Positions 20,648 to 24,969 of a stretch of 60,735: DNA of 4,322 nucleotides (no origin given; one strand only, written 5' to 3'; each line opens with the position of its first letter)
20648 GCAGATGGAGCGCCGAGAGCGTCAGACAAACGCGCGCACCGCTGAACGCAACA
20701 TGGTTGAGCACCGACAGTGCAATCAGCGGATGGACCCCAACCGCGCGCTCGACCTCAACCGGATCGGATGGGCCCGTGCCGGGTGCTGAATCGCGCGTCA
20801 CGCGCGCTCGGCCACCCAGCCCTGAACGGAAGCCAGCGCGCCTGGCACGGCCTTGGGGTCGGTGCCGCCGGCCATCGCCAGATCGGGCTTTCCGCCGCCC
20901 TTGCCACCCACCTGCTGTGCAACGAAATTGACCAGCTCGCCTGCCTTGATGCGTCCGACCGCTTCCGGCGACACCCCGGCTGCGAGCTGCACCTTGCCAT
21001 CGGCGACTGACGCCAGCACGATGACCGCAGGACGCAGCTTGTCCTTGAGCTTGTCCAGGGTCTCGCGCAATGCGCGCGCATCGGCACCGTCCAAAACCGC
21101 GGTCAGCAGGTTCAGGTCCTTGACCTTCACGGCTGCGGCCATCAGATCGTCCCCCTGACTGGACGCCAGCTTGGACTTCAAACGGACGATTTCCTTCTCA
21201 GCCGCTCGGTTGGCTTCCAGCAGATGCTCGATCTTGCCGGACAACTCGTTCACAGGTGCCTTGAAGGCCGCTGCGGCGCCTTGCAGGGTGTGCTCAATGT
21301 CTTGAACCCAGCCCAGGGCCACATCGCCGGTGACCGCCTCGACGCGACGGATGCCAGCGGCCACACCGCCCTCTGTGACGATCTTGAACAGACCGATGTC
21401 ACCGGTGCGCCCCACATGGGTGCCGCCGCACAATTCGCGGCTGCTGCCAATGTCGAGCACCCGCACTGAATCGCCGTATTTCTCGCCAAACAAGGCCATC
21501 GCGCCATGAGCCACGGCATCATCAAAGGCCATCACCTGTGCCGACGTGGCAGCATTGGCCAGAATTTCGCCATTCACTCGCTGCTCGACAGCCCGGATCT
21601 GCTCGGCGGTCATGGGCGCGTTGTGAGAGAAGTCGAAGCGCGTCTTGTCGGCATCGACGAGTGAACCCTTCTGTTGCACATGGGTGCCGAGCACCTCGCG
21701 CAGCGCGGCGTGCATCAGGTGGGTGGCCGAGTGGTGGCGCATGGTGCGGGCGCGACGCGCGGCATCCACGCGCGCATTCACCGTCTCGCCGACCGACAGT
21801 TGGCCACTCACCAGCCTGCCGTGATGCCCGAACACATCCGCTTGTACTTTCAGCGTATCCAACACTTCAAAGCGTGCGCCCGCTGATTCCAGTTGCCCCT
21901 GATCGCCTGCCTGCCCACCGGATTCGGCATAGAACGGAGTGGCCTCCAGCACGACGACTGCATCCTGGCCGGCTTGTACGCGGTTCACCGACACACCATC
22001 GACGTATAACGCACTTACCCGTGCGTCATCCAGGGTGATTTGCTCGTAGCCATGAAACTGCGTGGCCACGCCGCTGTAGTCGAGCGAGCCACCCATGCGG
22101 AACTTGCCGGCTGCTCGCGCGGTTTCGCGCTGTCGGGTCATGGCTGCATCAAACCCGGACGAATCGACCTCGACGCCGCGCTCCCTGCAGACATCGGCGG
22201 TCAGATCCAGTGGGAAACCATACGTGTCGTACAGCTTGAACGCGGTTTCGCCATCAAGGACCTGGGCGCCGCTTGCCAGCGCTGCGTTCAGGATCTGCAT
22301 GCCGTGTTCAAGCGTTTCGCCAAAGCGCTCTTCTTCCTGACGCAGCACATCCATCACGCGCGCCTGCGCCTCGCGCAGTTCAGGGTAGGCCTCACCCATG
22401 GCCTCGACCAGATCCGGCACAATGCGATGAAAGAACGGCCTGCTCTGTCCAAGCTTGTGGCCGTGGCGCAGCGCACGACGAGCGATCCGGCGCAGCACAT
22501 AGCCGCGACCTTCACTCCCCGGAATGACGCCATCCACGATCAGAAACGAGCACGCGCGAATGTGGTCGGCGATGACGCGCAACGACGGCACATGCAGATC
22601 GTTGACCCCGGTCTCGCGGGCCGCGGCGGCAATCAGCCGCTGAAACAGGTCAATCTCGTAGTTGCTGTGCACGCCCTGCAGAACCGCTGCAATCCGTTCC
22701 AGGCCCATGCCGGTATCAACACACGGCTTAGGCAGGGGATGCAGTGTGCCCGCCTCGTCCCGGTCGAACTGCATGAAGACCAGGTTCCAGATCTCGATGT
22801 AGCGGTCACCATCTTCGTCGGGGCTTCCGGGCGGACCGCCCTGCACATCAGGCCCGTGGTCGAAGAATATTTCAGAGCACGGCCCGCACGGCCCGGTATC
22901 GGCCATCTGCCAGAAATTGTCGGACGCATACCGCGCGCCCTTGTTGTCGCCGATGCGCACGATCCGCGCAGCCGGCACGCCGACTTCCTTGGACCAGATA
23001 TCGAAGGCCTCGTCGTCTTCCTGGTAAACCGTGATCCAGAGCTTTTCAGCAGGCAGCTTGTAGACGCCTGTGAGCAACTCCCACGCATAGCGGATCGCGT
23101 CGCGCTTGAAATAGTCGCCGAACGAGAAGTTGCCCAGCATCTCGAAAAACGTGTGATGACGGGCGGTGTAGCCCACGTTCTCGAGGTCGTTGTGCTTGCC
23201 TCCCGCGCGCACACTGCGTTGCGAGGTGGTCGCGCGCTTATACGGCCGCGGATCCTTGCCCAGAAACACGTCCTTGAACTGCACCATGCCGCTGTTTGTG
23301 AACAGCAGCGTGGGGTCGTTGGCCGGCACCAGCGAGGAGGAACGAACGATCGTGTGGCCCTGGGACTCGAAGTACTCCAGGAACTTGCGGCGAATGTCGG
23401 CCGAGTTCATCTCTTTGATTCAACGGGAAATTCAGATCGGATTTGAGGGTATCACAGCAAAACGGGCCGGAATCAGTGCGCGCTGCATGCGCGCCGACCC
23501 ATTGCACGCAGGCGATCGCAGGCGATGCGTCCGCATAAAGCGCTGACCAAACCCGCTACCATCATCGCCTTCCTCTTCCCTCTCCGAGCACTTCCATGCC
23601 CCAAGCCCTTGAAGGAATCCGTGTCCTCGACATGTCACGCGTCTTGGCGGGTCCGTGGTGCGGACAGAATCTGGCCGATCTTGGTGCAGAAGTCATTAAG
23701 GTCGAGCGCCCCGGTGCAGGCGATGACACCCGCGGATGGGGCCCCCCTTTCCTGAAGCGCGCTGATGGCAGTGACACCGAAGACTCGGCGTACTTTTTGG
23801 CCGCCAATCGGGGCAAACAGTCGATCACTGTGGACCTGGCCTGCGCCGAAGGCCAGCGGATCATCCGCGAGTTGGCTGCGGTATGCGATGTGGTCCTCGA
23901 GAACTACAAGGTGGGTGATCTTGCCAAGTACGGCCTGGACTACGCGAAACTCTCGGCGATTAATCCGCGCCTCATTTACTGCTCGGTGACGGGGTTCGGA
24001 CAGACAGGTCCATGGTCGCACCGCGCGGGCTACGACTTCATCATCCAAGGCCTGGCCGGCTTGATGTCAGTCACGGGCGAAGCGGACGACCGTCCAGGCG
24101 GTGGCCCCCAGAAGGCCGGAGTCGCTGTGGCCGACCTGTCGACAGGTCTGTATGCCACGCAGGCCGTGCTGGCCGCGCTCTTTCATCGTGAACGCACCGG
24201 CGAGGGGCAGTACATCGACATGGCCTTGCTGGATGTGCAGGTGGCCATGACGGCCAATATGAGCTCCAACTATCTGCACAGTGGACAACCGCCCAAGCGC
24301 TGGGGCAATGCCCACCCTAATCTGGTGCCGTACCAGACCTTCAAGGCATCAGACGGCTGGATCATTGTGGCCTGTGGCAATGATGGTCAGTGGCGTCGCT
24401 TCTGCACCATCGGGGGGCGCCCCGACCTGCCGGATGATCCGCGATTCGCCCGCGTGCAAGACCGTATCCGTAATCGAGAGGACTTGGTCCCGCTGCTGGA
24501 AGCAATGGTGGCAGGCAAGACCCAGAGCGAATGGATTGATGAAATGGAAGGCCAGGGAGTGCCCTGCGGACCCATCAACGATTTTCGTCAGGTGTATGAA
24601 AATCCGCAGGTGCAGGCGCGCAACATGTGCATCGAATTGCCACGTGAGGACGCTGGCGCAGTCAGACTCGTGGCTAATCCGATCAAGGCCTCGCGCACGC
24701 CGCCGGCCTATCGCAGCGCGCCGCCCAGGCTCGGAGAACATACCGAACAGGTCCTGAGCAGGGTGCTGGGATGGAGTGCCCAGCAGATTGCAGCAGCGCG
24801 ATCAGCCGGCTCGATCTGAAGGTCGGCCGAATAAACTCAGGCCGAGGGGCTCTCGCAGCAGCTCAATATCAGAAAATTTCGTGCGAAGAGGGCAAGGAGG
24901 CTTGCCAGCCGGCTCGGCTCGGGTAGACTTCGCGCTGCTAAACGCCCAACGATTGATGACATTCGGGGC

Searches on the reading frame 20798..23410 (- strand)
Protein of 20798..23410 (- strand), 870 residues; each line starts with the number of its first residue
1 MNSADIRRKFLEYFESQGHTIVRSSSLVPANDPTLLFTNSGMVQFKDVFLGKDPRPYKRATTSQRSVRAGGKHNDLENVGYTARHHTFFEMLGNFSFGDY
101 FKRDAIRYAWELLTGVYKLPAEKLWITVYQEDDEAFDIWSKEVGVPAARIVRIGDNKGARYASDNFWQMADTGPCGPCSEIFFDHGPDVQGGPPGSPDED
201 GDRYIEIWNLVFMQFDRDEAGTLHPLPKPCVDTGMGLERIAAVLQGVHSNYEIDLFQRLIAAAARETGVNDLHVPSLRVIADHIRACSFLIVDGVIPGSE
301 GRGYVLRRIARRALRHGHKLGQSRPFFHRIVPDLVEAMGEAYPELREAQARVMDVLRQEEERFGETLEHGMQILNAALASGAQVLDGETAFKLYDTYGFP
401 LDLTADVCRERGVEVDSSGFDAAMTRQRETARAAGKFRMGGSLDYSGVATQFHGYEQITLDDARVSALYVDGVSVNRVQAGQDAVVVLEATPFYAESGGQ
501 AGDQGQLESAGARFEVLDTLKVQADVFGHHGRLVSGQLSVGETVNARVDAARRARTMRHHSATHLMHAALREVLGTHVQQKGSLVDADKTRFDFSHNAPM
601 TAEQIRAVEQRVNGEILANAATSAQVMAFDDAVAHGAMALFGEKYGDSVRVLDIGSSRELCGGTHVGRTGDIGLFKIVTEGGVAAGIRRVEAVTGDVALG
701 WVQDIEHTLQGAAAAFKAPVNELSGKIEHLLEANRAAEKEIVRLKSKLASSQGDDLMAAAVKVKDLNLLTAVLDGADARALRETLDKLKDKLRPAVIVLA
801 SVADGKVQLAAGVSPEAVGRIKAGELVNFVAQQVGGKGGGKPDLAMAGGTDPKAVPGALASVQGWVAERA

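Call 31: search_protein_families(library=ncbifam, proteins=[window:20798-23410:-], max_evalue=1e-20)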
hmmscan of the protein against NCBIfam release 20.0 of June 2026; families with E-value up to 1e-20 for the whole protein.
window:20798-23410:- (870 aa): 4 families
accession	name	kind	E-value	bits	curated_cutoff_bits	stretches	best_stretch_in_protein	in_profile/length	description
TIGR00344.1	alaS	equivalog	1.5e-302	1006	457.05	1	5-849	1-847/847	alanine--tRNA ligase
NF002436.0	PRK01584.1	equivalog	4.5e-152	507.6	529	2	1-454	1-458/595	alanine--tRNA ligase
TIGR03683.1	A-tRNA_syn_arch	equivalog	1.2e-121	407.6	744.7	1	279-862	330-897/902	alanine--tRNA ligase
NF040865.1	a_tRNA_ed_AlaXM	equivalog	3.2e-30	105.6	300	1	477-690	17-229/234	alanyl-tRNA editing protein AlaXM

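Call 33: list_cluster_members(proteins=[window:20798-23410:-, window:38220-39593:+, window:28186-29805:+, window:30788-32293:-, window:50528-52297:-, window:48821-50110:-, window:56621-57550:-, window:57755-58672:+, window:53842-54603:+, window:52637-53845:+])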
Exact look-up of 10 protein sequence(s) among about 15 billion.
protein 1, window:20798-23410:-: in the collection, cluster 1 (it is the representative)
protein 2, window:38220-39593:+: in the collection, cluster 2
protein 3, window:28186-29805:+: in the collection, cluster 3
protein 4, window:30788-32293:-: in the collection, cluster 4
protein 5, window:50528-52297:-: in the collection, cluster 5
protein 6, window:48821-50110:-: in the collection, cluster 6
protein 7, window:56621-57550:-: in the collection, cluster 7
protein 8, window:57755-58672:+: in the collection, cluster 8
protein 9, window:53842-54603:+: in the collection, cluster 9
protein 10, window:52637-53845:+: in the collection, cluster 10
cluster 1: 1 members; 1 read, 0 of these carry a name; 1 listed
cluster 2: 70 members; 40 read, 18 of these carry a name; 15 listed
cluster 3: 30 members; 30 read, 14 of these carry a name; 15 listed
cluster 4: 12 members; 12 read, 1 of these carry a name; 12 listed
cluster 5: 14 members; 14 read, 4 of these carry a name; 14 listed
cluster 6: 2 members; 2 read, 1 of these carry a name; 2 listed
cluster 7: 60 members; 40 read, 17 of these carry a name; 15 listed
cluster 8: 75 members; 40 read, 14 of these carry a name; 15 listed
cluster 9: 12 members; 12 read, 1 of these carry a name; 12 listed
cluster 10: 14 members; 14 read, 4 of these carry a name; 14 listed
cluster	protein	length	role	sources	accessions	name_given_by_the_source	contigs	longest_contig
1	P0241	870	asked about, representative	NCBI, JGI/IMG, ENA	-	-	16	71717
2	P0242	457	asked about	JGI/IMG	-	-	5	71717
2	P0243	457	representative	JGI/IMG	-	5-methylthioadenosine/S-adenosylhomocysteine deaminase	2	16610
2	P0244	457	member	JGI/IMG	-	5-methylthioadenosine/S-adenosylhomocysteine deaminase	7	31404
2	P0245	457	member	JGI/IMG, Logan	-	5-methylthioadenosine/S-adenosylhomocysteine deaminase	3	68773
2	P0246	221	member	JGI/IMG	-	-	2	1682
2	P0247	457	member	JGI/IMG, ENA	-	5-methylthioadenosine/S-adenosylhomocysteine deaminase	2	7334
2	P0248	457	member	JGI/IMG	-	5-methylthioadenosine/S-adenosylhomocysteine deaminase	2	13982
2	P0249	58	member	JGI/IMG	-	-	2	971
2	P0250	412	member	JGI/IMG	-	5-methylthioadenosine/S-adenosylhomocysteine deaminase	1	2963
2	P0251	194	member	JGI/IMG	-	-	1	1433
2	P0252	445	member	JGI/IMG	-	5-methylthioadenosine/S-adenosylhomocysteine deaminase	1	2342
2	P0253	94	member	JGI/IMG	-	5-methylthioadenosine/S-adenosylhomocysteine deaminase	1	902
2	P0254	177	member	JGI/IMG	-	5-methylthioadenosine/S-adenosylhomocysteine deaminase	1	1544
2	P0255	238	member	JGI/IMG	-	5-methylthioadenosine/S-adenosylhomocysteine deaminase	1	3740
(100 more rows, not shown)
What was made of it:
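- Checked: Some callers give 386 aa (call 33). gatD starts with GTG at 53842 and overlaps the murT stop (GTGA). asnB starts at 54613, 9 nt after the gatD stop at 54603.
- The proteins recur on dozens of metagenome contigs (call 33).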

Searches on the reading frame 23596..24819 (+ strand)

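Call 82: search_protein_families(library=pfam, proteins=[window:23596-24819:+], max_evalue=0.00001)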
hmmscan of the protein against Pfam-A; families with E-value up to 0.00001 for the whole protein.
window:23596-24819:+ (407 aa): 1 family
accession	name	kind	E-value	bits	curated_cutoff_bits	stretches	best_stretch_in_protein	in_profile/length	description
PF02515.22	CoA_transf_3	-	6.4e-137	457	23.3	1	5-383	1-366/366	CoA-transferase family III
